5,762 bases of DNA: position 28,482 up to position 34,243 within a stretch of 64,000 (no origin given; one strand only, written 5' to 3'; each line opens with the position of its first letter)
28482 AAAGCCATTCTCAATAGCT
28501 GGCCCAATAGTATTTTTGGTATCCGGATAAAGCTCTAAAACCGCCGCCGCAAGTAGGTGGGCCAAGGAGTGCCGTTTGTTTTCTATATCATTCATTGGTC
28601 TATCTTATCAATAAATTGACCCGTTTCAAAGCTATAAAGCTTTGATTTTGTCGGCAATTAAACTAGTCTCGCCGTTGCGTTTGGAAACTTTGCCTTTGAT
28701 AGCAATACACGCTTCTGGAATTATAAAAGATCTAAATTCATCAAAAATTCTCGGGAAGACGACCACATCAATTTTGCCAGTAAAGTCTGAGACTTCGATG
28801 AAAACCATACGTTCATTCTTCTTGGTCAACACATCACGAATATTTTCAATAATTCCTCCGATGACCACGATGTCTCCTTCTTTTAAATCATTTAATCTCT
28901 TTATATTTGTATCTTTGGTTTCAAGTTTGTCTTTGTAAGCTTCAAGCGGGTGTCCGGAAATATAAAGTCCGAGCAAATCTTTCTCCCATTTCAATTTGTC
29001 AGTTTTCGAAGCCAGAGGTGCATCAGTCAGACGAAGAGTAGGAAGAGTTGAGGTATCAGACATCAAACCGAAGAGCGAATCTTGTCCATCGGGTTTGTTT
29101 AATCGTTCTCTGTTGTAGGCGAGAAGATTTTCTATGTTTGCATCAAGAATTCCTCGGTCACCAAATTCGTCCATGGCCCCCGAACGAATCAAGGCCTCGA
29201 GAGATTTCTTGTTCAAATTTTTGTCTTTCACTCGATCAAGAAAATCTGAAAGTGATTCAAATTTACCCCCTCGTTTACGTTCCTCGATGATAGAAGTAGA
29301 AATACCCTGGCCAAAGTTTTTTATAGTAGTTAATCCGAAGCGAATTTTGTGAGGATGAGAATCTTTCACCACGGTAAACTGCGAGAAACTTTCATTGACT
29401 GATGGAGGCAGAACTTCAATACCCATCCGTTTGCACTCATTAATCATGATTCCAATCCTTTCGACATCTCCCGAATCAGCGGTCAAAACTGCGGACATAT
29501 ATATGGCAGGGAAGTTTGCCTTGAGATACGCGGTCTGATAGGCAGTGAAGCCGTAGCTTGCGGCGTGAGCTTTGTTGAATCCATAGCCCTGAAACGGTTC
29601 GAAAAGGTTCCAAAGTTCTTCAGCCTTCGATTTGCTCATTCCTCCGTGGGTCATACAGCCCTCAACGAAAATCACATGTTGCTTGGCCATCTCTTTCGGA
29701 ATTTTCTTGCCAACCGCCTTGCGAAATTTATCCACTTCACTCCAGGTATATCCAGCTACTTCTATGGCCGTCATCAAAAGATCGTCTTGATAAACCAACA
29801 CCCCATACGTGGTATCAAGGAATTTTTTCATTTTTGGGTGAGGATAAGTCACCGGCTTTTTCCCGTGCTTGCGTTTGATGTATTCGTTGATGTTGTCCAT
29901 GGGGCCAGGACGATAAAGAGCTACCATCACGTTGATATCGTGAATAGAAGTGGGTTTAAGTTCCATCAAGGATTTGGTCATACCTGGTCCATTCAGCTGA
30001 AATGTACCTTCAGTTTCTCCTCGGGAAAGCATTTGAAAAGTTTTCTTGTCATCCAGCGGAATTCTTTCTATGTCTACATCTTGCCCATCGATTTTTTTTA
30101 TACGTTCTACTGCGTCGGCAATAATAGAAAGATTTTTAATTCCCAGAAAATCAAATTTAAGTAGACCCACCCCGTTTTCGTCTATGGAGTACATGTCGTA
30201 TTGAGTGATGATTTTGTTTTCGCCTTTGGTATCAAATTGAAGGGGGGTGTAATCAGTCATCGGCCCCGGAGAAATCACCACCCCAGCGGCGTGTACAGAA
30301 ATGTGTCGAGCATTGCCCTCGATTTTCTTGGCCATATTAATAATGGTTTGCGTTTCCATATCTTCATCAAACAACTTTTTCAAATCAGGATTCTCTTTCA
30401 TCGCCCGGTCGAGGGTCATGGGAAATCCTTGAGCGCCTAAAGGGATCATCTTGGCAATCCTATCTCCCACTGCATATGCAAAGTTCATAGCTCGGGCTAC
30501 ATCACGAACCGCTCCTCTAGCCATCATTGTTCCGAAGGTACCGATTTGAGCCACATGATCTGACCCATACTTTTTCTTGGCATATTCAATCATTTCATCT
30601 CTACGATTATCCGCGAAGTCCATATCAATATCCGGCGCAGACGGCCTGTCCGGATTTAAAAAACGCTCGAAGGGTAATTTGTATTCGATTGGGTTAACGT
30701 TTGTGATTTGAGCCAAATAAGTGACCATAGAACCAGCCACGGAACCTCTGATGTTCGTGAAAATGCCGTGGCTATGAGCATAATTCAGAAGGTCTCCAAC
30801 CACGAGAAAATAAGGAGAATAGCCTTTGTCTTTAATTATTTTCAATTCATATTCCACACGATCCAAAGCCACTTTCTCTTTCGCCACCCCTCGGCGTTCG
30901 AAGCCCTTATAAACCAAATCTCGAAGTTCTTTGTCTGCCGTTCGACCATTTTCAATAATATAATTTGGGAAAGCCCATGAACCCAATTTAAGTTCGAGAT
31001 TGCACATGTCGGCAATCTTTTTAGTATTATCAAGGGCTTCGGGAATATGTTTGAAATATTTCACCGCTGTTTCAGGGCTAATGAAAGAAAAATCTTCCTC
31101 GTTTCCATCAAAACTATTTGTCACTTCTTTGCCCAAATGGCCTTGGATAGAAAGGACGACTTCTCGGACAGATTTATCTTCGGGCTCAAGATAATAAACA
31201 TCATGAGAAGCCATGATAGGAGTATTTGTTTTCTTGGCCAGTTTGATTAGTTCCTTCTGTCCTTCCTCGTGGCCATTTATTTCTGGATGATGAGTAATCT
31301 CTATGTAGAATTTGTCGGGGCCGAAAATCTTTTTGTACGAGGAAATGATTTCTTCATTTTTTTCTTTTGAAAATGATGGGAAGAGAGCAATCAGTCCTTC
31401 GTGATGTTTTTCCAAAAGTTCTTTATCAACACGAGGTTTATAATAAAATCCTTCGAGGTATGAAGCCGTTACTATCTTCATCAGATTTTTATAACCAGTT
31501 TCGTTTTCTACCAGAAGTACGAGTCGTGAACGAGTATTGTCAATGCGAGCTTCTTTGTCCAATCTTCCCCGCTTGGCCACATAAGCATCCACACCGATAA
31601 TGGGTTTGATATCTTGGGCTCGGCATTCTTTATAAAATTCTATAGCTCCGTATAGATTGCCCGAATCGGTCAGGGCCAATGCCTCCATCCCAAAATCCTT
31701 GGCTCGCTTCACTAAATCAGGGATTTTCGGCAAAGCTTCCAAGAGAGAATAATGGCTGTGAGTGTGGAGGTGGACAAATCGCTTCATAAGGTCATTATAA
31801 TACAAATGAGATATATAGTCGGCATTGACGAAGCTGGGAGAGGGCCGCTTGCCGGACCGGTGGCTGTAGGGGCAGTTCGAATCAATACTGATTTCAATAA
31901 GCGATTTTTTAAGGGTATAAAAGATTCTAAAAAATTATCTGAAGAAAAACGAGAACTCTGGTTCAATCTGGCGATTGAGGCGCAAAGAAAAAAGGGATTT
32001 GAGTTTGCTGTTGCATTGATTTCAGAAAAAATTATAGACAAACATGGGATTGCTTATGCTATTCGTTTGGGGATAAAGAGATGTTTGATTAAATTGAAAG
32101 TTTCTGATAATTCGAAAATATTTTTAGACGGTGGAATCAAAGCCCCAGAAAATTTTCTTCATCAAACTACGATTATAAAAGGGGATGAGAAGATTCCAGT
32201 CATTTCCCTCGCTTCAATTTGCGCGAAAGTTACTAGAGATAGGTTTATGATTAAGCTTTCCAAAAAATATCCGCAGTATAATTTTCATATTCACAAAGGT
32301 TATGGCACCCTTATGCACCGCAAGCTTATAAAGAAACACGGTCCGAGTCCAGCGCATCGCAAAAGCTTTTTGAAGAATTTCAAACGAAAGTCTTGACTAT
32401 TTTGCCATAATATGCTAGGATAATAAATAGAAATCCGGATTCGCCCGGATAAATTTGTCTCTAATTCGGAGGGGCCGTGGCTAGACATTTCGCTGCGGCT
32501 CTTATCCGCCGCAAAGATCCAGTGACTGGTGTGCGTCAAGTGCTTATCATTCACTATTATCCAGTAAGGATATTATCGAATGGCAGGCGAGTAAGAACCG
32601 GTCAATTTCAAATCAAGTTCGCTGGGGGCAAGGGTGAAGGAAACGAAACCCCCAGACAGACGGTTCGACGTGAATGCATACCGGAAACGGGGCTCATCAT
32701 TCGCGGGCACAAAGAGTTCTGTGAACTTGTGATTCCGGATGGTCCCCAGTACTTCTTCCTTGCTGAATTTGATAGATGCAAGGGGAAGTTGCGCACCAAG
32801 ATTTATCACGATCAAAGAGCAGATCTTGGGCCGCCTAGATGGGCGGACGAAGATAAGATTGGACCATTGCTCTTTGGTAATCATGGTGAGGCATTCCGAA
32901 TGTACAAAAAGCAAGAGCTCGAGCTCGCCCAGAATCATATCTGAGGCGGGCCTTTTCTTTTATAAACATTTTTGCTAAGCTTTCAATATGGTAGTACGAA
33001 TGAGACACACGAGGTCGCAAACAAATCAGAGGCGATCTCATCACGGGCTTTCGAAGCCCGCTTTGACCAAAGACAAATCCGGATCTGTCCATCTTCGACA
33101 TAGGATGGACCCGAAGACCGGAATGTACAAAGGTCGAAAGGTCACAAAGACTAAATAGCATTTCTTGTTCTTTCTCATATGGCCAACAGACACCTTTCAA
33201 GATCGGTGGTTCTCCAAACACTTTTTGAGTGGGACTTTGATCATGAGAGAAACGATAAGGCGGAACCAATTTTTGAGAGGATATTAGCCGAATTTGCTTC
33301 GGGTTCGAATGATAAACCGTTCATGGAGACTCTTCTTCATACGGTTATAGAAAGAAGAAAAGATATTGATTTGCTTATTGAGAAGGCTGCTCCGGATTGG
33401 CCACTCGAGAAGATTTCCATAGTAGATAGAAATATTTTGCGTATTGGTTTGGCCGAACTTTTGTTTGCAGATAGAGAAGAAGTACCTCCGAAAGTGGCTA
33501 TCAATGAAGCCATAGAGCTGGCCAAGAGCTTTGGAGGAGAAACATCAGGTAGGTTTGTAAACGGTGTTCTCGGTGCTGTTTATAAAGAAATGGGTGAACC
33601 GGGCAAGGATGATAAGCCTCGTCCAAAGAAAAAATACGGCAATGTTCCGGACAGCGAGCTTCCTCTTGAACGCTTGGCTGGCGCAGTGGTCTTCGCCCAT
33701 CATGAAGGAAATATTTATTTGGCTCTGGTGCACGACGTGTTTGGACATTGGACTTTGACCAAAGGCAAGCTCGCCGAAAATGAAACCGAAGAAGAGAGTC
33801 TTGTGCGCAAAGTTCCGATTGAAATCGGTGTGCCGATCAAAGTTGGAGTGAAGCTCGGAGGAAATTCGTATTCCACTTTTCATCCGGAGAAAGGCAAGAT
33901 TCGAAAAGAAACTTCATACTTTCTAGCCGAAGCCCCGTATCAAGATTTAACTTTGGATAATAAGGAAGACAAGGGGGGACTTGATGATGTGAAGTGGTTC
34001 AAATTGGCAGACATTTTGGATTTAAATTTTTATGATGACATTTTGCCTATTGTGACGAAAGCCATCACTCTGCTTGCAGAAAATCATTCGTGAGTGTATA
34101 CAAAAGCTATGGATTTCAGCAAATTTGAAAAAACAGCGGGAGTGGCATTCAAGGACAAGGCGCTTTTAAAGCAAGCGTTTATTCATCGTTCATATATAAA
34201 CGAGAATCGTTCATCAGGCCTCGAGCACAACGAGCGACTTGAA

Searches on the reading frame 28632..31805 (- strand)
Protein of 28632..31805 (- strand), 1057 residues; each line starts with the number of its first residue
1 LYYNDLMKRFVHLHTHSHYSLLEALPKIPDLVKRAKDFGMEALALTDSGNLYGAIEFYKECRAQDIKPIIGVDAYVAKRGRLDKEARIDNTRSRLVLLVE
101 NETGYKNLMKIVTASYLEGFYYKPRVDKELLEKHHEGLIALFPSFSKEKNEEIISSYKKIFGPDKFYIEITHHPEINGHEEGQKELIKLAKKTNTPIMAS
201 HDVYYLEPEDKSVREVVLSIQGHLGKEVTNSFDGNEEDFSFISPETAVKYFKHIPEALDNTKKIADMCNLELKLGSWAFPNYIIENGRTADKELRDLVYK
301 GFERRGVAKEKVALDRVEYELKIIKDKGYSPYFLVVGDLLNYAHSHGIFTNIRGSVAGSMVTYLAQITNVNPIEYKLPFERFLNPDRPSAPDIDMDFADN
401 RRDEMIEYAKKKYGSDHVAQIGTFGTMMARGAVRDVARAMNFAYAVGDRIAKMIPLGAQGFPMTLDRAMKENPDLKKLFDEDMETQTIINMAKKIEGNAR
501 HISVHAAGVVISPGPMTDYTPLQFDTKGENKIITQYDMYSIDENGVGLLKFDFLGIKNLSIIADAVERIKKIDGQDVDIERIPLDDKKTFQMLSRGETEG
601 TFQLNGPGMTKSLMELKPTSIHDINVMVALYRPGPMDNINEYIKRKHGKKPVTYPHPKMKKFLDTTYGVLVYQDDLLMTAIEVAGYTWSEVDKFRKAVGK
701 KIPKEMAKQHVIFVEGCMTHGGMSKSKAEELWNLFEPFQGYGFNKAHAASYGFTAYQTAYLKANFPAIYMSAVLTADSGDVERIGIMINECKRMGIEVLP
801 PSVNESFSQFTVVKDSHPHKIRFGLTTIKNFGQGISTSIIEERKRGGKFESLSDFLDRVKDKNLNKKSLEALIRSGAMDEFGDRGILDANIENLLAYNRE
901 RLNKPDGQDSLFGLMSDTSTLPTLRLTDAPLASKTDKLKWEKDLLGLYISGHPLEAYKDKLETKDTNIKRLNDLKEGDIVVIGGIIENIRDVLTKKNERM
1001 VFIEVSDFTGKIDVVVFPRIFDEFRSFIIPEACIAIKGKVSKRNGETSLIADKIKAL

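Call 73: search_protein_families(library=pfam, proteins=[window:28632-31805:-], max_evalue=0.001)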
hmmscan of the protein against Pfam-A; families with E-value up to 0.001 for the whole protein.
window:28632-31805:- (1057 aa): 5 families
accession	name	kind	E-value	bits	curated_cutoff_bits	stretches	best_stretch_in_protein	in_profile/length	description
PF07733.18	DNA_pol3_alpha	-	2.5e-90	303.1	23.9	1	293-555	2-260/260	Bacterial DNA polymerase III alpha NTPase domain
PF17657.6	DNA_pol3_finger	-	3.1e-53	180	22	1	558-720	1-165/166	Bacterial DNA polymerase III alpha subunit finger domain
PF02811.25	PHP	-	1.9e-47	162.1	26.4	1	12-173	1-164/164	PHP domain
PF14579.12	HHH_6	-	2.4e-27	95.4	25.6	1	795-882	1-84/90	Helix-hairpin-helix motif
PF01336.31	tRNA_anti-codon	-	1.3e-13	51.1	27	1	980-1056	1-74/75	OB-fold nucleic acid binding domain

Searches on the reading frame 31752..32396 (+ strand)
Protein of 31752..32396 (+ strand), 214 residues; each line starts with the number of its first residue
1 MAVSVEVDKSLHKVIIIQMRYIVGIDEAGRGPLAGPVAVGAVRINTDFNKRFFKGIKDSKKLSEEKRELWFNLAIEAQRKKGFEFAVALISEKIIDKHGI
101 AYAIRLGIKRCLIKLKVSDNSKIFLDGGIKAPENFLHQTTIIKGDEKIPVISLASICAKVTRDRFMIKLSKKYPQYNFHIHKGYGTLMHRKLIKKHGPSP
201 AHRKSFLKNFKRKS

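Call 73: search_protein_families(library=pfam, proteins=[window:31752-32396:+], max_evalue=0.001)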
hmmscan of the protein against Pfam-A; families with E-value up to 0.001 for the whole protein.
window:31752-32396:+ (214 aa): 1 family
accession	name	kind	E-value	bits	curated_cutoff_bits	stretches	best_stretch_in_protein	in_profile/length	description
PF01351.25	RNase_HII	-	6.2e-34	118.1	25.8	1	23-207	1-197/199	Ribonuclease HII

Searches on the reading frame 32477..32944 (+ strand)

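Call 73: search_protein_families(library=pfam, proteins=[window:32477-32944:+], max_evalue=0.001)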
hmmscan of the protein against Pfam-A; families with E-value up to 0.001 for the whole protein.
window:32477-32944:+ (155 aa): 1 family
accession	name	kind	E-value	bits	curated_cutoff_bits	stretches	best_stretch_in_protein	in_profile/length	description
PF00293.34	NUDIX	-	3e-05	24.5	21.1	1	38-83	22-67/134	NUDIX domain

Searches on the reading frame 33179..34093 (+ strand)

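Call 73: search_protein_families(library=pfam, proteins=[window:33179-34093:+], max_evalue=0.001)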
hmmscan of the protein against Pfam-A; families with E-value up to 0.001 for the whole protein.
window:33179-34093:+ (304 aa): 2 families
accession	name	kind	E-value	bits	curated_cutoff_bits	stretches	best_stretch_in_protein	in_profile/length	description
PF01029.23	NusB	-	3e-34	118.7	23.1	1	7-136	3-133/133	NusB family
PF00293.34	NUDIX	-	7.1e-08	33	21.1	1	169-284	8-123/134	NUDIX domain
